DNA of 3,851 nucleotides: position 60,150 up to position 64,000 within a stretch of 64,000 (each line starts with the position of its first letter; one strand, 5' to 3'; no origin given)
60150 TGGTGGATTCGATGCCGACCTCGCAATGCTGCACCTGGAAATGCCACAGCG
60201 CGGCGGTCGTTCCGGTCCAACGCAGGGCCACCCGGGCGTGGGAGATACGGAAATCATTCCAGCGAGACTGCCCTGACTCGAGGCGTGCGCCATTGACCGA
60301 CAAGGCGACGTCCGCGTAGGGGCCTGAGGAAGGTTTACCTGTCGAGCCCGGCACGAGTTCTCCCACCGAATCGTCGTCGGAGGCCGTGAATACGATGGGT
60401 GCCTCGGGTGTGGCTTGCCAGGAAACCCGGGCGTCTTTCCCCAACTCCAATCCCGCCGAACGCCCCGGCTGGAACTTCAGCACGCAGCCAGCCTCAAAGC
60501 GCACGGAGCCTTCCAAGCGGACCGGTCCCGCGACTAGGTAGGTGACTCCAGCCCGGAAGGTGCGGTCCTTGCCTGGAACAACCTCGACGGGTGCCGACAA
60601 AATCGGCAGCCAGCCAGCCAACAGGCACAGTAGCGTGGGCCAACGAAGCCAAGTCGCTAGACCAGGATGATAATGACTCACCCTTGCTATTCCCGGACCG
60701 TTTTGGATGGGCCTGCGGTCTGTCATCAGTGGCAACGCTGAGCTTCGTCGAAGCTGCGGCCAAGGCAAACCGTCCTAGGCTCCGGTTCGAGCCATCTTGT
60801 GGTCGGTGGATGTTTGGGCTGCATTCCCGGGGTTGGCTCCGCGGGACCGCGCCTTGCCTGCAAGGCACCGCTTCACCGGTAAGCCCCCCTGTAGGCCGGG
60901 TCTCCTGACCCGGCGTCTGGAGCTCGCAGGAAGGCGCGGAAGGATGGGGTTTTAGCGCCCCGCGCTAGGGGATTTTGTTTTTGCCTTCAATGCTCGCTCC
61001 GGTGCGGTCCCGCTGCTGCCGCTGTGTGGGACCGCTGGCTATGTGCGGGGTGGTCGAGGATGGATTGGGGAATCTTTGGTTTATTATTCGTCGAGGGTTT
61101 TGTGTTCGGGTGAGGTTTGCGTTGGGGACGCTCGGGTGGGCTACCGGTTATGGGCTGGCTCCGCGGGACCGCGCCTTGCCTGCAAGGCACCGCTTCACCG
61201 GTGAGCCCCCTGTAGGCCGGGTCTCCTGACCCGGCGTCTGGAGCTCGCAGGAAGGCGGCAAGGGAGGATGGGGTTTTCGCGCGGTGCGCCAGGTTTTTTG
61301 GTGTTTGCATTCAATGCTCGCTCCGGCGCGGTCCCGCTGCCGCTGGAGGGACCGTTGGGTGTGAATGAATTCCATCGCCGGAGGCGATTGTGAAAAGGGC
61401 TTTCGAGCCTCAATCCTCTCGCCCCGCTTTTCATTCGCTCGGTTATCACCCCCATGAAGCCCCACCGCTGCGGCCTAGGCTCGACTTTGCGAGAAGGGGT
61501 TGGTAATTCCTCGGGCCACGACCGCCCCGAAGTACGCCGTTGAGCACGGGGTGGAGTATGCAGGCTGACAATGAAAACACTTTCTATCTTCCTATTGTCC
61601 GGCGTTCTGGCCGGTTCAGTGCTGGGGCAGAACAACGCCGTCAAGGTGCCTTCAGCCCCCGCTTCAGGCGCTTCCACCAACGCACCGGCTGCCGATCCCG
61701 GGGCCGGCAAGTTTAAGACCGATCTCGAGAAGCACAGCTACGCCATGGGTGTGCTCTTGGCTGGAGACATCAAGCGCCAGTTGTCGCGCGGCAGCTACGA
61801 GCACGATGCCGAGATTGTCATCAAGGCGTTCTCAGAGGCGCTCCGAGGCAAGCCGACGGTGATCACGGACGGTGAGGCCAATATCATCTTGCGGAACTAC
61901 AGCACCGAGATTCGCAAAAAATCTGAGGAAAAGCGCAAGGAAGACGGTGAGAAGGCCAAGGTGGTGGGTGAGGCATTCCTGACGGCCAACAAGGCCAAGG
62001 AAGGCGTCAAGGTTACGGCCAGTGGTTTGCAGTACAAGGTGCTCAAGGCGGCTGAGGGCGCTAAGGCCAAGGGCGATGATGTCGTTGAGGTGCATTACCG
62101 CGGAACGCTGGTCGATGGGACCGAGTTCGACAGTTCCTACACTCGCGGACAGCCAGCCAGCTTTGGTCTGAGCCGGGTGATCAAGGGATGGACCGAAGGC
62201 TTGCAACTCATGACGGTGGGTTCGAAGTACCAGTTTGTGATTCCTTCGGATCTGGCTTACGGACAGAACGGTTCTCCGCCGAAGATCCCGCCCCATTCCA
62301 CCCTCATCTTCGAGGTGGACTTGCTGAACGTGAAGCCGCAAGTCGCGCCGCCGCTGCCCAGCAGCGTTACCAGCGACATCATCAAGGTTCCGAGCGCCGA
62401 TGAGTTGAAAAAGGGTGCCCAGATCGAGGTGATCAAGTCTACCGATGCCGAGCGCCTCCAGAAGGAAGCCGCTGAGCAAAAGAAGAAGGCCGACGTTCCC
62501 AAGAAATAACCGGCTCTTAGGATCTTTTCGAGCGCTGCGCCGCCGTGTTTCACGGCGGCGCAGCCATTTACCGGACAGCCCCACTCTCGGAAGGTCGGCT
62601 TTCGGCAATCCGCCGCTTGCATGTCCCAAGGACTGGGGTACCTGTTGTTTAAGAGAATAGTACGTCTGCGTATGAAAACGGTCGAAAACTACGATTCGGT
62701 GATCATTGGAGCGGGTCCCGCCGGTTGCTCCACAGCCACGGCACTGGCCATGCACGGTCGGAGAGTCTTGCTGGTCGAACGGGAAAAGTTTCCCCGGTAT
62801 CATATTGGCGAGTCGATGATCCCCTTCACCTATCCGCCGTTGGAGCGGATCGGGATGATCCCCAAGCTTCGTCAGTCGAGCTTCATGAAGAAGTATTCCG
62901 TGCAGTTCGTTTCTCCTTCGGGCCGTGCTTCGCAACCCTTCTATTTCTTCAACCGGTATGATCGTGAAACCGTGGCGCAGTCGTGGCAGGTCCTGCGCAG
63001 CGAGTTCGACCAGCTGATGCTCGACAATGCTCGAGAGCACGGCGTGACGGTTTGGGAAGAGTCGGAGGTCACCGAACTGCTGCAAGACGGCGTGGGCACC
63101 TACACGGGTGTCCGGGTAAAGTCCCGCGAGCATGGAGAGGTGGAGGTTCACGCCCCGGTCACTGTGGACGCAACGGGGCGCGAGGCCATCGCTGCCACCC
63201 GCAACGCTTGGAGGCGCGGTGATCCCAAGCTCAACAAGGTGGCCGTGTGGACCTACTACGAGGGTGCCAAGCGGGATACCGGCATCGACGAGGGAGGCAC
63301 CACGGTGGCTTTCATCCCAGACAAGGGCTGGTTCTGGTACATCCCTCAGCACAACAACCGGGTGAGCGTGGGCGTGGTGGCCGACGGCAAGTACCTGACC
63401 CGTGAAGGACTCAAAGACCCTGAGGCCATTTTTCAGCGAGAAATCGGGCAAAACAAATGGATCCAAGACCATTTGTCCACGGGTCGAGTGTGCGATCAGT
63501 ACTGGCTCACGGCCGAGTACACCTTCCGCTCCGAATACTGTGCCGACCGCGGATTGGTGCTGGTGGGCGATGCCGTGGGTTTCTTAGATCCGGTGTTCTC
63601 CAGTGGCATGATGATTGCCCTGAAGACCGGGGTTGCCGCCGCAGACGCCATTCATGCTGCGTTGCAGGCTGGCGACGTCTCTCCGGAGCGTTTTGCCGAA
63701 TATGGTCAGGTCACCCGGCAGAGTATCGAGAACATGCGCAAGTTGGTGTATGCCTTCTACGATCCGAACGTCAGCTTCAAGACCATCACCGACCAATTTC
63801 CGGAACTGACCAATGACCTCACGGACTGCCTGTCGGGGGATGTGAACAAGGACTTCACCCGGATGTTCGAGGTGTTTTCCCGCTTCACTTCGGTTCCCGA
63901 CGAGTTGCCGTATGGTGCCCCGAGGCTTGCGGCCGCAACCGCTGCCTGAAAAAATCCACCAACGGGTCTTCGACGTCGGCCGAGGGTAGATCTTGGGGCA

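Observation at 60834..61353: Two direct copies of a ~200-bp hairpin-rich element, each with a terminator-like end (candidate paired small RNA genes or structured repeat element)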

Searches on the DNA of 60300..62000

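Call 4: search_rna_families(source=window, start=60300, end=62000, threshold=evalue, max_evalue=10, show_alignments=5)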
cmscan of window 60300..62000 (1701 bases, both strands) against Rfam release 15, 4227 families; matches with E-value up to 10: 0.
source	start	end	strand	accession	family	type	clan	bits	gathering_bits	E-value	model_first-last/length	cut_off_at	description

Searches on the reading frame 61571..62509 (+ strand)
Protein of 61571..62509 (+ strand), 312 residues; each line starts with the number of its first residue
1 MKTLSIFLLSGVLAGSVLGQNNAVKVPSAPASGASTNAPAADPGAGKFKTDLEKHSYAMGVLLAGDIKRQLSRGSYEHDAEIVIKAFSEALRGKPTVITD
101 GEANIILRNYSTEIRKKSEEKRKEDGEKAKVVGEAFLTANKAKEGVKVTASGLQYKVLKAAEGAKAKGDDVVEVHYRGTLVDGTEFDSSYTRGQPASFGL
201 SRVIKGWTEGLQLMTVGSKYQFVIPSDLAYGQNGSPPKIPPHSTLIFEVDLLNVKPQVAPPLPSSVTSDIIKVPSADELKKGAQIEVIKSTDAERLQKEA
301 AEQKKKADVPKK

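Call 17: find_encoding_contigs(protein=window:61571-62509:+, flank=10000, max_places=10)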
Protein window:61571-62509:+ (312 aa): 15 contigs read that carry it; 4 places shown.
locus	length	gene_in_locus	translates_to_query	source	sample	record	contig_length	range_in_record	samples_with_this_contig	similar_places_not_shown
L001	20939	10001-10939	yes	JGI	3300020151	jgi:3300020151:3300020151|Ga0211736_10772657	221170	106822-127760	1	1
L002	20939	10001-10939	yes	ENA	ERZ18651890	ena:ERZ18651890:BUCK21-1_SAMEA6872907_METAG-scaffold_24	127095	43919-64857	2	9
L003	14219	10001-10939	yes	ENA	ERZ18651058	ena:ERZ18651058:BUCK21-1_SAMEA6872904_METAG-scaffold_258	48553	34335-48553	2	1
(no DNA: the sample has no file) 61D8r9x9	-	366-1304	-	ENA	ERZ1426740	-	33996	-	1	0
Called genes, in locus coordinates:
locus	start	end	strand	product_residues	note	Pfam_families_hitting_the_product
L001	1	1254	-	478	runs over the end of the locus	PF02878:PGM_PMM_I, PF02879:PGM_PMM_II, PF02880:PGM_PMM_III, PF00408:PGM_PMM_IV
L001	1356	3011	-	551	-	PF07394:DUF1501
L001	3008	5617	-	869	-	PF08811:DUF1800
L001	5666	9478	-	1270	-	-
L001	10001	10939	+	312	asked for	PF01346:FKBP_N, PF00254:FKBP_C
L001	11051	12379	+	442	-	PF00890:FAD_binding_2 (weak), PF01266:DAO (weak), PF01494:FAD_binding_3, PF04820:Trp_halogenase, PF07992:Pyr_redox_2 (weak), PF12831:FAD_oxidored, PF13450:NAD_binding_8 (weak), PF04820:Trp_halogenase, +1 more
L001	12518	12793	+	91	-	PF02597:ThiS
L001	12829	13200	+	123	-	-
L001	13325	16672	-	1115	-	PF23914:TPR_CcmH_CycH (weak), PF00515:TPR_1 (faint), PF07719:TPR_2 (faint), PF13181:TPR_8 (faint), PF13414:TPR_11 (weak), PF13432:TPR_16 (weak), PF14559:TPR_19 (weak), PF13517:FG-GAP_3, +1 more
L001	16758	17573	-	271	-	PF01678:DAP_epimerase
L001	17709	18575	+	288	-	PF02569:Pantoate_ligase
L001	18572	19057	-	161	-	PF21783:YNCE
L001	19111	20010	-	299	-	PF07963:N_methyl (weak)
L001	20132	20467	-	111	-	PF00085:Thioredoxin, PF13098:Thioredoxin_2, PF13905:Thioredoxin_8 (faint)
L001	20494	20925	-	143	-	-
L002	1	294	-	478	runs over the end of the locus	PF02878:PGM_PMM_I, PF02879:PGM_PMM_II, PF02880:PGM_PMM_III, PF00408:PGM_PMM_IV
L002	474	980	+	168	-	-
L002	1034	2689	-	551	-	PF07394:DUF1501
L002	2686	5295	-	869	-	PF08811:DUF1800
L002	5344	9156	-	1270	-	-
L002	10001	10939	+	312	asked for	PF01346:FKBP_N, PF00254:FKBP_C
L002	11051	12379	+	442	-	PF00890:FAD_binding_2 (weak), PF01266:DAO (weak), PF01494:FAD_binding_3, PF04820:Trp_halogenase, PF07992:Pyr_redox_2 (weak), PF12831:FAD_oxidored, PF13450:NAD_binding_8 (weak), PF04820:Trp_halogenase, +1 more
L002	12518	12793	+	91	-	PF02597:ThiS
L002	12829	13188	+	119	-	PF09383:NIL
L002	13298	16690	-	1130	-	PF23914:TPR_CcmH_CycH (weak), PF00515:TPR_1 (faint), PF07719:TPR_2 (faint), PF13181:TPR_8 (faint), PF13414:TPR_11 (weak), PF13432:TPR_16 (weak), PF14559:TPR_19 (weak), PF13517:FG-GAP_3, +2 more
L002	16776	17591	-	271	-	PF01678:DAP_epimerase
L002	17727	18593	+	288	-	PF02569:Pantoate_ligase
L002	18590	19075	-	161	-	PF21783:YNCE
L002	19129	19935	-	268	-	PF07963:N_methyl (weak)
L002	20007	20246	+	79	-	-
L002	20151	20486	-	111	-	PF00085:Thioredoxin, PF13098:Thioredoxin_2, PF13905:Thioredoxin_8 (faint)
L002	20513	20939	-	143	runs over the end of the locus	-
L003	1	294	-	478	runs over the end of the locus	PF02878:PGM_PMM_I, PF02879:PGM_PMM_II, PF02880:PGM_PMM_III, PF00408:PGM_PMM_IV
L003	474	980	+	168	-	-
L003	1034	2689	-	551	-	PF07394:DUF1501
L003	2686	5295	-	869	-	PF08811:DUF1800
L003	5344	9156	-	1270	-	-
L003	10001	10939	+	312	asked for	PF01346:FKBP_N, PF00254:FKBP_C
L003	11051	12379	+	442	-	PF00890:FAD_binding_2 (weak), PF01266:DAO (weak), PF01494:FAD_binding_3, PF04820:Trp_halogenase, PF07992:Pyr_redox_2 (weak), PF12831:FAD_oxidored, PF13450:NAD_binding_8 (weak), PF04820:Trp_halogenase, +1 more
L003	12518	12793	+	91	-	PF02597:ThiS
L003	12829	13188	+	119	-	PF09383:NIL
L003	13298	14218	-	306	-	?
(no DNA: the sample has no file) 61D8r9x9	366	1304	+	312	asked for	PF01346:FKBP_N, PF00254:FKBP_C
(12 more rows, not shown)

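Call 18: search_protein_families(library=pfam, proteins=[window:61571-62509:+])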
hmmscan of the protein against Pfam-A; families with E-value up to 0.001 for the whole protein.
window:61571-62509:+ (312 aa): 2 families
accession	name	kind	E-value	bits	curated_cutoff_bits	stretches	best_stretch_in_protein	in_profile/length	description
PF00254.34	FKBP_C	-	3.4e-31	107.9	21.1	1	165-252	4-94/94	FKBP-type peptidyl-prolyl cis-trans isomerase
PF01346.23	FKBP_N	-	1.1e-21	77.9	22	1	53-157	2-97/97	Domain amino terminal to FKBP-type peptidyl-prolyl isomerase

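Call 21: find_homologous_proteins(query=window:61571-62509:+, max_evalue=1e-30)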
Query window:61571-62509:+ (312 aa): 7957 proteins with E <= 1e-30 among 8000 candidates; the best 120 are listed.
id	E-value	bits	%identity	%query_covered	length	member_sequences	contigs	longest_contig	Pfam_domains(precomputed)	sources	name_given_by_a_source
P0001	1.4e-180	617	93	100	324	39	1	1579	PF00254.35,PF01346.24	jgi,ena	jgi:FKBP-type peptidyl-prolyl cis-trans isomerase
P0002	4.9e-179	612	92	98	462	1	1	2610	PF00254.35,PF01346.24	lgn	-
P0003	1.2e-170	585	87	100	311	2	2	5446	PF00254.35,PF01346.24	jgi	jgi:FKBP-type peptidyl-prolyl cis-trans isomerase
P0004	9.3e-167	572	84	100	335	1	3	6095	PF00254.35,PF01346.24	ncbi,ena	-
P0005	3.2e-165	567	83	100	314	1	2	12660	PF00254.35,PF01346.24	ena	-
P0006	1.5e-164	565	83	100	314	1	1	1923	PF00254.35,PF01346.24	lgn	-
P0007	9.0e-163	559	84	100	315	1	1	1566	PF00254.35,PF01346.24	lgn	-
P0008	2.0e-162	558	82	100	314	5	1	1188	PF00254.35,PF01346.24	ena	-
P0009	9.1e-161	552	80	100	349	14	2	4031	PF00254.35,PF01346.24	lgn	-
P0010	3.7e-158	544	82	100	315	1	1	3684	PF00254.35,PF01346.24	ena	-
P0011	4.8e-158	543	82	100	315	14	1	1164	PF00254.35,PF01346.24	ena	-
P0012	1.0e-157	542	82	99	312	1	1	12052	PF00254.35,PF01346.24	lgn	-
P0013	9.3e-157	539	81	100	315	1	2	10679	PF00254.35,PF01346.24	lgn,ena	-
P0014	2.0e-155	535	80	100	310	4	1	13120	PF00254.35,PF01346.24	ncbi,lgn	ncbi:MAG: FKBP-type peptidyl-prolyl cis-trans isomerase [Verrucomicrobiota bacterium]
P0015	6.3e-154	530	79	100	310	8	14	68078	PF00254.35,PF01346.24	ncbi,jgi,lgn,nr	ncbi:MAG: FKBP-type peptidyl-prolyl cis-trans isomerase [Verrucomicrobia bacterium]|nr:FKBP-type pep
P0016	5.2e-134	464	71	97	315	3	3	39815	PF00254.35,PF01346.24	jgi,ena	jgi:FKBP-type peptidyl-prolyl cis-trans isomerase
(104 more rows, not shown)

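Call 22: find_encoding_contigs(protein=P0015, flank=6000, max_places=6)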
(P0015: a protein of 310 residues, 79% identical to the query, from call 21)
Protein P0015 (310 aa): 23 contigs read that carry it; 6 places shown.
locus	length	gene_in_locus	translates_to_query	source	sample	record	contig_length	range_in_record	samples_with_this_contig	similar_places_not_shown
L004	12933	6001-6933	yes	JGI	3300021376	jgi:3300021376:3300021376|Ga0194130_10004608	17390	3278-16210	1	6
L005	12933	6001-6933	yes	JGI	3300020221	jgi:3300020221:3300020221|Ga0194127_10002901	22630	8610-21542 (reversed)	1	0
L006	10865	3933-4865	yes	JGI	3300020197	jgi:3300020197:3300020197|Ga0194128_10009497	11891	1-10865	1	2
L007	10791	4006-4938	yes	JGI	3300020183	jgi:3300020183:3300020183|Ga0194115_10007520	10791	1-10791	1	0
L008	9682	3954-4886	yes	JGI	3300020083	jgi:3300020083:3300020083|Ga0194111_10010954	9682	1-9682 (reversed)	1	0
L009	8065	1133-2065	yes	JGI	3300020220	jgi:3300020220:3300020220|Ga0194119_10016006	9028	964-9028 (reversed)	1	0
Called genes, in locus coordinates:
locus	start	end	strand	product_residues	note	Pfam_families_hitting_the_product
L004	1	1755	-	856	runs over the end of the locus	PF08811:DUF1800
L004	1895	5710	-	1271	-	-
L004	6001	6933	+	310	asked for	PF01346:FKBP_N, PF00254:FKBP_C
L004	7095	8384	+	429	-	PF00890:FAD_binding_2 (weak), PF01266:DAO, PF01494:FAD_binding_3, PF04820:Trp_halogenase, PF07992:Pyr_redox_2 (weak), PF12831:FAD_oxidored, PF13450:NAD_binding_8 (weak), PF04820:Trp_halogenase, +4 more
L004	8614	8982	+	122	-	PF02597:ThiS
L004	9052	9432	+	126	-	PF09383:NIL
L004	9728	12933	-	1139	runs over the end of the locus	PF00515:TPR_1 (faint), PF07719:TPR_2 (faint), PF13181:TPR_8 (faint), PF13414:TPR_11 (weak), PF14559:TPR_19, PF13414:TPR_11 (weak), PF14559:TPR_19 (weak), PF13517:FG-GAP_3, +3 more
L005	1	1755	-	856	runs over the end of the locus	PF08811:DUF1800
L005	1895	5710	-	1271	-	-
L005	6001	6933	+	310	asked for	PF01346:FKBP_N, PF00254:FKBP_C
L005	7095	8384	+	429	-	PF00890:FAD_binding_2 (weak), PF01266:DAO, PF01494:FAD_binding_3, PF04820:Trp_halogenase, PF07992:Pyr_redox_2 (weak), PF12831:FAD_oxidored, PF13450:NAD_binding_8 (weak), PF04820:Trp_halogenase, +4 more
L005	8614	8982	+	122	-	PF02597:ThiS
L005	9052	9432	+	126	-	PF09383:NIL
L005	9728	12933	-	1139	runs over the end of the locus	PF00515:TPR_1 (faint), PF07719:TPR_2 (faint), PF13181:TPR_8 (faint), PF13414:TPR_11 (weak), PF14559:TPR_19, PF13414:TPR_11 (weak), PF14559:TPR_19 (weak), PF13517:FG-GAP_3, +3 more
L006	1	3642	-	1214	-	?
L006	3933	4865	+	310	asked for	PF01346:FKBP_N, PF00254:FKBP_C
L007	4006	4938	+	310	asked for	PF01346:FKBP_N, PF00254:FKBP_C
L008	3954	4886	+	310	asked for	PF01346:FKBP_N, PF00254:FKBP_C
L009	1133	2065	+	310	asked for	PF01346:FKBP_N, PF00254:FKBP_C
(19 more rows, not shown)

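Call 23: find_encoding_contigs(protein=P0005, flank=6000, max_places=4)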
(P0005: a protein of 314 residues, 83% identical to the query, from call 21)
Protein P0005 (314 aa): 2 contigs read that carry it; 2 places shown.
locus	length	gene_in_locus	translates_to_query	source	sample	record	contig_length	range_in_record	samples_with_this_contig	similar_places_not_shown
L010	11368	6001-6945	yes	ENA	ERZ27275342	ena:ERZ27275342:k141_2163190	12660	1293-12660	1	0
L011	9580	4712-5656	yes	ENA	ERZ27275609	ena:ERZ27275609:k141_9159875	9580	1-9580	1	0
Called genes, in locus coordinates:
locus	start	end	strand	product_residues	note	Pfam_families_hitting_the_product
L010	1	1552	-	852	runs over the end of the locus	PF08811:DUF1800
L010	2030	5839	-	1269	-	-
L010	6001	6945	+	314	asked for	PF01346:FKBP_N, PF00254:FKBP_C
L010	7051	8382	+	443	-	PF00890:FAD_binding_2 (weak), PF01266:DAO (weak), PF01494:FAD_binding_3, PF04820:Trp_halogenase, PF07992:Pyr_redox_2 (weak), PF12831:FAD_oxidored, PF13450:NAD_binding_8 (weak), PF04820:Trp_halogenase, +2 more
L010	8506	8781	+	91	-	PF02597:ThiS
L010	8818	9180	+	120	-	PF09383:NIL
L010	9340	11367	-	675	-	?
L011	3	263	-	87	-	?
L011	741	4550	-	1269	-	-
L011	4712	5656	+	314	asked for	PF01346:FKBP_N, PF00254:FKBP_C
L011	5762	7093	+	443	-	PF00890:FAD_binding_2 (weak), PF01266:DAO (weak), PF01494:FAD_binding_3, PF04820:Trp_halogenase, PF07992:Pyr_redox_2 (weak), PF12831:FAD_oxidored, PF13450:NAD_binding_8 (weak), PF04820:Trp_halogenase, +2 more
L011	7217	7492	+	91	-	PF02597:ThiS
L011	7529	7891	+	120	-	PF09383:NIL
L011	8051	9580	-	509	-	?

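Call 24: find_encoding_contigs(protein=P0016, flank=6000, max_places=4)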
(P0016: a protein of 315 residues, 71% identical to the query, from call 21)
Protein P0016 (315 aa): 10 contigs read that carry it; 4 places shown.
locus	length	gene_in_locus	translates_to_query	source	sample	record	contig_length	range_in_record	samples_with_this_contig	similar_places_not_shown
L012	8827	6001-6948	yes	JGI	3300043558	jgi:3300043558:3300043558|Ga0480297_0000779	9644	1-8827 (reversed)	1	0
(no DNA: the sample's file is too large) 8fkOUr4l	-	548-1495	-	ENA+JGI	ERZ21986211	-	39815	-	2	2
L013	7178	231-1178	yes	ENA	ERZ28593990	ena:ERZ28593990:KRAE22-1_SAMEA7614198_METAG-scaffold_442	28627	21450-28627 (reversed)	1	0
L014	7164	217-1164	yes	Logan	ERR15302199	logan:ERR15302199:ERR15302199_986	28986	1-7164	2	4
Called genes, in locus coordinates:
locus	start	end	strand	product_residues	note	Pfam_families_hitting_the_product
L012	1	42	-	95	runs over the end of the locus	-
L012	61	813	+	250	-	-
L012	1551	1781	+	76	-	-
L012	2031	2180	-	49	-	-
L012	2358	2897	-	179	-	-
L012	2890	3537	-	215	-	PF13274:SocA_Panacea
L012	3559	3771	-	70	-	-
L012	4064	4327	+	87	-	-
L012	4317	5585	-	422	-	PF00589:Phage_integrase (faint)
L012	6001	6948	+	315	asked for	PF01346:FKBP_N, PF00254:FKBP_C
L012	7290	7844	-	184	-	PF00702:Hydrolase (weak), PF13242:Hydrolase_like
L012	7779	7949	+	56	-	-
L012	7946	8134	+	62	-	-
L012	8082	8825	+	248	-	?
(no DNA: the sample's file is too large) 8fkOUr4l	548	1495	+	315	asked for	PF01346:FKBP_N, PF00254:FKBP_C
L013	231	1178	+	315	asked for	PF01346:FKBP_N, PF00254:FKBP_C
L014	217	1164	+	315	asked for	PF01346:FKBP_N, PF00254:FKBP_C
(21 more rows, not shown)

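Call 28: find_encoding_contigs(protein=P0003, flank=6000, max_places=4)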
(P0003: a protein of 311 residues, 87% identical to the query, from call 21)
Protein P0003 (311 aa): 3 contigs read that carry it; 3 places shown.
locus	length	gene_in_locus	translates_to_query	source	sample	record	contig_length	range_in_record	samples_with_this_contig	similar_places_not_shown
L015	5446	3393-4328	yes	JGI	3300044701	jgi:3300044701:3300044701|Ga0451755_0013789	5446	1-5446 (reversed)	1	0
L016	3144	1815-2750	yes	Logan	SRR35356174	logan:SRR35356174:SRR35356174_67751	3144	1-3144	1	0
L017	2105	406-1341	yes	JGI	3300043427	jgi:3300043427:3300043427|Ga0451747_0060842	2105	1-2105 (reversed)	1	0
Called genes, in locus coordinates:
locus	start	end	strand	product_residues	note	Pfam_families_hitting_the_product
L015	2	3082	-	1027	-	?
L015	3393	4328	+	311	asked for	PF01346:FKBP_N, PF00254:FKBP_C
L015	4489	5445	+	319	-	?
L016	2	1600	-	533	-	?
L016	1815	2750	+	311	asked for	PF01346:FKBP_N, PF00254:FKBP_C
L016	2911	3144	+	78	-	?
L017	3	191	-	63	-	?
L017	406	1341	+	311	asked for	PF01346:FKBP_N, PF00254:FKBP_C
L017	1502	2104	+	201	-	?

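Call 29: find_encoding_contigs(protein=P0004, flank=6000, max_places=4)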
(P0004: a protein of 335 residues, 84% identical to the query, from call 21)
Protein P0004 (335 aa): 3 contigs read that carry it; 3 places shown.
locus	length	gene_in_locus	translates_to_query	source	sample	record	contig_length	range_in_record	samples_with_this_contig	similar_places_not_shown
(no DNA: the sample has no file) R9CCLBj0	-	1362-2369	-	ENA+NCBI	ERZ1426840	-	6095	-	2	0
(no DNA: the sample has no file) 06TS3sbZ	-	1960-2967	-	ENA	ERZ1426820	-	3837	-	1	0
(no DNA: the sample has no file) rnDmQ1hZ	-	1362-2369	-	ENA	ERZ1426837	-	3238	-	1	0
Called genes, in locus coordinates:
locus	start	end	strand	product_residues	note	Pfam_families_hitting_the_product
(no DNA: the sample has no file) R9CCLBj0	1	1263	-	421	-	?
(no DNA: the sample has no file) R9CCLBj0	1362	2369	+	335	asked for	PF01346:FKBP_N, PF00254:FKBP_C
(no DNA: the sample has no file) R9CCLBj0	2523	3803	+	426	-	PF00890:FAD_binding_2 (weak), PF01266:DAO (weak), PF01494:FAD_binding_3, PF04820:Trp_halogenase, PF07992:Pyr_redox_2 (weak), PF12831:FAD_oxidored, PF13450:NAD_binding_8 (weak), PF04820:Trp_halogenase, +2 more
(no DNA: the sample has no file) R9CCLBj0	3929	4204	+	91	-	PF02597:ThiS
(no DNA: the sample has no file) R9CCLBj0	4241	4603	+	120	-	PF09383:NIL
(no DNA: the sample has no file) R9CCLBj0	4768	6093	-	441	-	?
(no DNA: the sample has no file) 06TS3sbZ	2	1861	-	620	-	?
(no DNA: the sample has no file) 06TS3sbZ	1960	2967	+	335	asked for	PF01346:FKBP_N, PF00254:FKBP_C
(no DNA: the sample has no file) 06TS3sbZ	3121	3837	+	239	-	?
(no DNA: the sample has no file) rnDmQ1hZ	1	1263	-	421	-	?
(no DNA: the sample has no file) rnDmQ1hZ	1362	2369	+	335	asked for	PF01346:FKBP_N, PF00254:FKBP_C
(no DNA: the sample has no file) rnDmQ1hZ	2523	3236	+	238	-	?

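Call 30: find_encoding_contigs(protein=P0002, flank=6000, max_places=4)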
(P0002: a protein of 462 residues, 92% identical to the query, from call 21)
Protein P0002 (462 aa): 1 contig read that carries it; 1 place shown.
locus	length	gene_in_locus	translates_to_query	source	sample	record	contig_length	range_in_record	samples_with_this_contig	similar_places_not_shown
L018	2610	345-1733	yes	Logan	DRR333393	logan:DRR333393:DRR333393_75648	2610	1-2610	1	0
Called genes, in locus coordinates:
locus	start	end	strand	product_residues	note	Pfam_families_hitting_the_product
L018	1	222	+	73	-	?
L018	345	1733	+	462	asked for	PF01346:FKBP_N, PF00254:FKBP_C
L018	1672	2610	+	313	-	?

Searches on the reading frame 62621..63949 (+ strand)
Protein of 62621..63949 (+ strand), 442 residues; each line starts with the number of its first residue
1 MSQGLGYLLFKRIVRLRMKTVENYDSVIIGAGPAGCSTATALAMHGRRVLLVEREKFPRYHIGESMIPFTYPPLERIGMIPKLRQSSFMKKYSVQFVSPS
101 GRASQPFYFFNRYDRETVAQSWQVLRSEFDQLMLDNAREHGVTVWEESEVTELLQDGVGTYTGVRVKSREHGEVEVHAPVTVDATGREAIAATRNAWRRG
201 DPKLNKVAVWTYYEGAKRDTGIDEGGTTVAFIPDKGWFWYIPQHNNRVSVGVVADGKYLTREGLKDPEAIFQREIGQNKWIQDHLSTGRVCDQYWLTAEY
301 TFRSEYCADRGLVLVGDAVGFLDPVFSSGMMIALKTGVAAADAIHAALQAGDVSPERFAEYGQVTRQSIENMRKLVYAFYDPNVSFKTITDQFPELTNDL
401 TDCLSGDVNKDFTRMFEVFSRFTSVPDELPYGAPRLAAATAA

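Call 18: search_protein_families(library=pfam, proteins=[window:62621-63949:+])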
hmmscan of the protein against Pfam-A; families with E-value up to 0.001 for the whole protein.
window:62621-63949:+ (442 aa): 11 families
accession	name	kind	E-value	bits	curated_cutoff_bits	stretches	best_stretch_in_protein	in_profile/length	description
PF04820.20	Trp_halogenase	-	1e-29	104.1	21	2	116-383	147-389/458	Tryptophan halogenase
PF01494.25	FAD_binding_3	-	2e-15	57.3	22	1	25-367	3-340/349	FAD binding domain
PF12831.13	FAD_oxidored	-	9.7e-13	48.6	27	1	25-193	1-152/416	FAD dependent oxidoreductase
PF01266.30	DAO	-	2.6e-12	47.4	27.9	1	25-58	1-34/353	FAD dependent oxidoreductase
PF00890.30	FAD_binding_2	-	6.8e-11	42.4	20.4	1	25-57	1-33/414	FAD binding domain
PF07992.20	Pyr_redox_2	-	3.5e-09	36.9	26.1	1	24-56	1-33/291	Pyridine nucleotide-disulphide oxidoreductase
PF00070.33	Pyr_redox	-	5.2e-09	36.9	22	0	27-59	3-35/82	Pyridine nucleotide-disulphide oxidoreductase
PF13450.12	NAD_binding_8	-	2.4e-06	28.2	21.9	1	28-56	1-29/68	NAD(P)-binding Rossmann-like domain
PF03486.20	HI0933_like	-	8.6e-05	22.5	50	1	25-56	2-33/244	HI0933-like protein Rossmann domain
PF01134.28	GIDA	-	0.00031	20.4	22.1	0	26-53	2-29/391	Glucose inhibited division protein A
PF05834.18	Lycopene_cycl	-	0.00085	18.9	23.4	0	25-54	1-32/380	Lycopene cyclase protein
